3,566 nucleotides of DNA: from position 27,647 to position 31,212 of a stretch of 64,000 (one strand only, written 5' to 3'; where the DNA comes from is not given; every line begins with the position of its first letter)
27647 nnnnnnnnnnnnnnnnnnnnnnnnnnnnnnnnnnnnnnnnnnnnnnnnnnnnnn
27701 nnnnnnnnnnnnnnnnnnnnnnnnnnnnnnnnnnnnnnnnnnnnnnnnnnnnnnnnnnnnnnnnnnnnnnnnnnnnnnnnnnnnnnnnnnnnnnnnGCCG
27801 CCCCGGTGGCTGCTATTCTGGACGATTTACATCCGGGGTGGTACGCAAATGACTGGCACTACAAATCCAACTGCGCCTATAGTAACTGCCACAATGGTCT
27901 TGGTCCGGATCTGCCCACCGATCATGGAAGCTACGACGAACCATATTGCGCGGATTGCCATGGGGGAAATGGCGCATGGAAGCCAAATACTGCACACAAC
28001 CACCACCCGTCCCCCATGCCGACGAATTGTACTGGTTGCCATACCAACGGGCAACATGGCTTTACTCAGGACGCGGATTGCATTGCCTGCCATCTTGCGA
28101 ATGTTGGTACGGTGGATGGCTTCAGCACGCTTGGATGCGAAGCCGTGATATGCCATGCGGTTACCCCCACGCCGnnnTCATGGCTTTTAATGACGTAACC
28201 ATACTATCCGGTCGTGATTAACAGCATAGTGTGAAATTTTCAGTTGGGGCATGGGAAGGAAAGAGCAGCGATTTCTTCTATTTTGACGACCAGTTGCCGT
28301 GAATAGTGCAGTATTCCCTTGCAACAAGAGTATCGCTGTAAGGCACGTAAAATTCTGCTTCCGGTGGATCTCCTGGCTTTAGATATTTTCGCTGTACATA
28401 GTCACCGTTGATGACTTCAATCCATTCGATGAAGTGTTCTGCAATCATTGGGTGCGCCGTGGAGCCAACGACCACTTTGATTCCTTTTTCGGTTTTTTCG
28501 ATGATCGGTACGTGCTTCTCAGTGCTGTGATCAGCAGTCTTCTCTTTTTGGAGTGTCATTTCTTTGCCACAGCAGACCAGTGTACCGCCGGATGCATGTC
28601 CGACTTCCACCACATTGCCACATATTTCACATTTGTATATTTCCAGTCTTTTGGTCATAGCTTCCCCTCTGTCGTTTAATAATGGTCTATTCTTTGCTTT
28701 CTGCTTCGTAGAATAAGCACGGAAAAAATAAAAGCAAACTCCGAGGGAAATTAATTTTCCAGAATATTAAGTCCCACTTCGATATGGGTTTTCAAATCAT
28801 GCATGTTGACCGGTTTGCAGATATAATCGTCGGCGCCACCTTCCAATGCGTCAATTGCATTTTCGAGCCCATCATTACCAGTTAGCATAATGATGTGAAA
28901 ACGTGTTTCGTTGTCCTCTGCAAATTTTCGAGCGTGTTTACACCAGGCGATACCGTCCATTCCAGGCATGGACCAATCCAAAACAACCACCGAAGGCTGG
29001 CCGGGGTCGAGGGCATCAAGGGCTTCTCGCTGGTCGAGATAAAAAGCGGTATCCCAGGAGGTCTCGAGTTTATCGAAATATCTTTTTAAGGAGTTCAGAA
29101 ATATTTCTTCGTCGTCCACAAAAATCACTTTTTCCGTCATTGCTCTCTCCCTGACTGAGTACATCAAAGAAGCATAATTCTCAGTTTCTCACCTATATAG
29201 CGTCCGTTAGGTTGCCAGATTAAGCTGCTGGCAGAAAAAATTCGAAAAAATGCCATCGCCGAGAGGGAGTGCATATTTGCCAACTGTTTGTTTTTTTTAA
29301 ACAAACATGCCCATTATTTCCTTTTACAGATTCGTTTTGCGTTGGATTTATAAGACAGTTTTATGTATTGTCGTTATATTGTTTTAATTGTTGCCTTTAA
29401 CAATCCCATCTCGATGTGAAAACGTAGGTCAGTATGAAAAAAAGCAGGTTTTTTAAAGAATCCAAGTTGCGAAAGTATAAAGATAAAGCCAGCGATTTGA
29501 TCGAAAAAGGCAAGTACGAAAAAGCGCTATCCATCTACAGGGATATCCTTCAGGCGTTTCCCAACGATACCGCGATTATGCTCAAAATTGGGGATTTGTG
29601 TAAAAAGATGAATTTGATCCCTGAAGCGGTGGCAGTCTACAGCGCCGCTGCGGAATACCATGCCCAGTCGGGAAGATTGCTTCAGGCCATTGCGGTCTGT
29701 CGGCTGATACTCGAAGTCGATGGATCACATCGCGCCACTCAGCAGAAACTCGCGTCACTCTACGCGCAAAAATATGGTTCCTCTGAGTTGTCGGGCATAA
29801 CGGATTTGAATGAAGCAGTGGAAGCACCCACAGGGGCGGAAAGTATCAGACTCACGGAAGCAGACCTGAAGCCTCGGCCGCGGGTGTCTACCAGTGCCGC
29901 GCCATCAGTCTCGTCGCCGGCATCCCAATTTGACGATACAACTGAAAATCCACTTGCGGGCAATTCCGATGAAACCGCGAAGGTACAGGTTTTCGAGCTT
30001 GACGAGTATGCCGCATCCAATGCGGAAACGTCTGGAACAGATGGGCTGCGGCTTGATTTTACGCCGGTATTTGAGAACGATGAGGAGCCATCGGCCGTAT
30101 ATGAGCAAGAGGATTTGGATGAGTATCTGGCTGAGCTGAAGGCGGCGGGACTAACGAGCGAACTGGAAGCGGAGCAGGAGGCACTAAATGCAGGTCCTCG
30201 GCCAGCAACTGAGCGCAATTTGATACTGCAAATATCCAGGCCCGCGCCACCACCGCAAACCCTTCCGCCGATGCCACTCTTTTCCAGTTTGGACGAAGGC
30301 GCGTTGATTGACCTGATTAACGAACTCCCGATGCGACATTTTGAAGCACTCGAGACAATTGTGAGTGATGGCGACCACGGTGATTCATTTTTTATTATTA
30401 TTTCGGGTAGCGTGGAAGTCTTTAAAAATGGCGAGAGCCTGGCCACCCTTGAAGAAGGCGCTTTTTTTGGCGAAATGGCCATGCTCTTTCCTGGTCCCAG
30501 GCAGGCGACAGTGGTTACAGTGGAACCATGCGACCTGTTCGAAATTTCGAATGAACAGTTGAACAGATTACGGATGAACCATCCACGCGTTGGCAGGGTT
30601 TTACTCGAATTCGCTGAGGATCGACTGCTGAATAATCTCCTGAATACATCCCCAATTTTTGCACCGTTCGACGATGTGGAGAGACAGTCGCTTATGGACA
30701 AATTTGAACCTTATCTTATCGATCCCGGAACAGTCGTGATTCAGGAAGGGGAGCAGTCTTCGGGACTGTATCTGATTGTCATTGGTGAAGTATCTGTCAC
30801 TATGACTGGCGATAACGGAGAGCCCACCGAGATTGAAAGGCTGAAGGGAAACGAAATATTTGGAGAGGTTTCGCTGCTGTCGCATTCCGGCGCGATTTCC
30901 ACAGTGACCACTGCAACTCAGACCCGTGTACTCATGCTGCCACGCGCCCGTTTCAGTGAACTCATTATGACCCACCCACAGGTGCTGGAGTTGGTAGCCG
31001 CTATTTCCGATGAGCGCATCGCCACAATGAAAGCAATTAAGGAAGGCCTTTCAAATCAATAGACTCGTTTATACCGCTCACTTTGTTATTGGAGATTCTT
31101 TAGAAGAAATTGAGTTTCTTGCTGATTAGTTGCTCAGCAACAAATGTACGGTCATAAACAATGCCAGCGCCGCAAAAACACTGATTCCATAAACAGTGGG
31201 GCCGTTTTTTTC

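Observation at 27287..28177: Lipoprotein combining an acidic DT stalk with a compact c3-like multihaem cytochrome module (3 CxxCH + 2 CxxxxCH)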

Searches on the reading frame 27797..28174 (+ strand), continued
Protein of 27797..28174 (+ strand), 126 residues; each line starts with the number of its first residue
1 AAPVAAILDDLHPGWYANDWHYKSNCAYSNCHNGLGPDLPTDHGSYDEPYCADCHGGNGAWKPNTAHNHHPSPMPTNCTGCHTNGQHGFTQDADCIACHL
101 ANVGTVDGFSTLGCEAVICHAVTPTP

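Call 77: search_protein_families(library=pfam, proteins=[L026:31-2013:+], max_evalue=0.01)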
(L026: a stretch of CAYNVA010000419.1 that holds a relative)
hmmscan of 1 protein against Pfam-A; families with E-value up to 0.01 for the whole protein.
L026:31-2013:+ (661 aa): 14 families
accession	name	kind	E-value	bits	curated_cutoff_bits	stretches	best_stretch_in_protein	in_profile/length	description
PF01593.30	Amino_oxidase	-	2.2e-23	83.7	19.8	1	166-655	3-443/443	Flavin containing amine oxidoreductase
PF01266.30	DAO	-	1.6e-13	51.4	27.9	2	156-191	1-36/353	FAD dependent oxidoreductase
PF13450.12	NAD_binding_8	-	1.6e-12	47.9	21.9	1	159-214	1-56/68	NAD(P)-binding Rossmann-like domain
PF00890.30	FAD_binding_2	-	1.9e-10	41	20.4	1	156-194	1-38/414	FAD binding domain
PF12831.13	FAD_oxidored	-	2.7e-09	37.3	27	1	156-195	1-40/416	FAD dependent oxidoreductase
PF01946.23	Thi4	-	7.2e-08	32.4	26.2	1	155-194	18-58/235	Thi4 family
PF07992.20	Pyr_redox_2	-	2.2e-07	31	26.1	1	155-189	1-31/291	Pyridine nucleotide-disulphide oxidoreductase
PF01494.25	FAD_binding_3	-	2.8e-07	30.5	22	1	154-188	1-35/349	FAD binding domain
PF03486.20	HI0933_like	-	3.4e-07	30.4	50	1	156-190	2-36/244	HI0933-like protein Rossmann domain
PF13738.12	Pyr_redox_3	-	0.00029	20.6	30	1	158-201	1-44/305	Pyridine nucleotide-disulphide oxidoreductase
PF00070.33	Pyr_redox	-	0.0011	19.8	22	0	157-190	2-35/82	Pyridine nucleotide-disulphide oxidoreductase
PF00996.24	GDI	-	0.0027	16.8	23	0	371-433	221-284/436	GDP dissociation inhibitor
PF01262.27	AlaDh_PNT_C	-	0.0028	17.5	23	1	150-189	24-63/214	Alanine dehydrogenase/PNT, C-terminal domain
PF01134.28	GIDA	-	0.0029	17.2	22.1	1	156-186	1-31/391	Glucose inhibited division protein A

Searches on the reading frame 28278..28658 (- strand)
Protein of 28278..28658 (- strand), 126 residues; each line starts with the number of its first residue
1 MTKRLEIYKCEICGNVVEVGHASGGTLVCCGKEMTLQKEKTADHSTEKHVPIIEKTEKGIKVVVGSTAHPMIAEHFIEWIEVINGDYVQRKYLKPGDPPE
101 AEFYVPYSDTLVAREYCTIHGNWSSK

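Call 12: search_protein_families(library=pfam, proteins=[window:28278-28658:-], max_evalue=0.001)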
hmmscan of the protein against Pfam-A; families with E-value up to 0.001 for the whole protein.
window:28278-28658:- (126 aa): 2 families
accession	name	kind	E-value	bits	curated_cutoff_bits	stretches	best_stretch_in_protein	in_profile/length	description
PF01880.24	Desulfoferrodox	-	3.1e-20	73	22.2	1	42-125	2-97/98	Desulfoferrodoxin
PF06397.17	Desulfoferrod_N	-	2.1e-16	59.7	23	1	2-36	1-35/36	Desulfoferrodoxin, N-terminal domain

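Call 29: find_encoding_contigs(protein=window:28281-28658:-, flank=2000, max_places=3)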
Protein window:28281-28658:- (126 aa): 1 contig read that carries it; 1 place shown.
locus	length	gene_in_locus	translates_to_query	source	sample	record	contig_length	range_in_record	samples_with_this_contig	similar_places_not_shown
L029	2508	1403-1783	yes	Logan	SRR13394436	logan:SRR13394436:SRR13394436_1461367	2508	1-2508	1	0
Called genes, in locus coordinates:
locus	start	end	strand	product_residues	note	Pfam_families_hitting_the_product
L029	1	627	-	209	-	?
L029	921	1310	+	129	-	PF00072:Response_reg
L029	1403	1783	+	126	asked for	PF06397:Desulfoferrod_N, PF01880:Desulfoferrodox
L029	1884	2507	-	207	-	?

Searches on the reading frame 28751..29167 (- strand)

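Call 12: search_protein_families(library=pfam, proteins=[window:28751-29167:-], max_evalue=0.001)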
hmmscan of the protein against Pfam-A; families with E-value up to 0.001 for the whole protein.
window:28751-29167:- (138 aa): 1 family
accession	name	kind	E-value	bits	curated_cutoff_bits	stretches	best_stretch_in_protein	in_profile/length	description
PF00072.30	Response_reg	-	6.5e-22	78.2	30.2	1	14-129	1-110/111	Response regulator receiver domain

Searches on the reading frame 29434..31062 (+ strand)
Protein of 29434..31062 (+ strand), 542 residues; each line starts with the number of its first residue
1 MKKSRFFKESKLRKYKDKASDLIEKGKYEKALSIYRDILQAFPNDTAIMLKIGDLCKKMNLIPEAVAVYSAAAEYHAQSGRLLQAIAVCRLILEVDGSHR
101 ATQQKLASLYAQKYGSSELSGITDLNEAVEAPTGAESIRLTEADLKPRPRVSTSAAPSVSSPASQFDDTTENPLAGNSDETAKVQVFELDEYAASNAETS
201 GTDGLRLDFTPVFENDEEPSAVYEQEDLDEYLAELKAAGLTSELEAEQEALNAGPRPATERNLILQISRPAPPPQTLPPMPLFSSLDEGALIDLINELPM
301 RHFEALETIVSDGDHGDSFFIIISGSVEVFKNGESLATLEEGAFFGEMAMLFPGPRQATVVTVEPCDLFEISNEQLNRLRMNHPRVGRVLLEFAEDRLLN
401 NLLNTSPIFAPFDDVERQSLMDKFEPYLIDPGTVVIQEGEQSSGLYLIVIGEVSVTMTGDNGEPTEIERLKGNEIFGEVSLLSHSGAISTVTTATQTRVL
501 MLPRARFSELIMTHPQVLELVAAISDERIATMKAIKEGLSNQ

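Call 12: search_protein_families(library=pfam, proteins=[window:29434-31062:+], max_evalue=0.001)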
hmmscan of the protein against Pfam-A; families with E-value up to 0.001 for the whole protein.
window:29434-31062:+ (542 aa): 4 families
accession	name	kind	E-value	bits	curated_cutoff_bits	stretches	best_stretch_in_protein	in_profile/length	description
PF00027.35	cNMP_binding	-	1.1e-40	137.9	27.5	2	301-382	2-88/89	Cyclic nucleotide-binding domain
PF14559.12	TPR_19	-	6.3e-08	33.3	25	1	22-86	1-65/68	Tetratricopeptide repeat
PF13428.12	TPR_14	-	9.7e-08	32.4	23.5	0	19-54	8-43/44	Tetratricopeptide repeat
PF13432.12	TPR_16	-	0.00017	22.4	32.7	0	17-73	2-58/65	Tetratricopeptide repeat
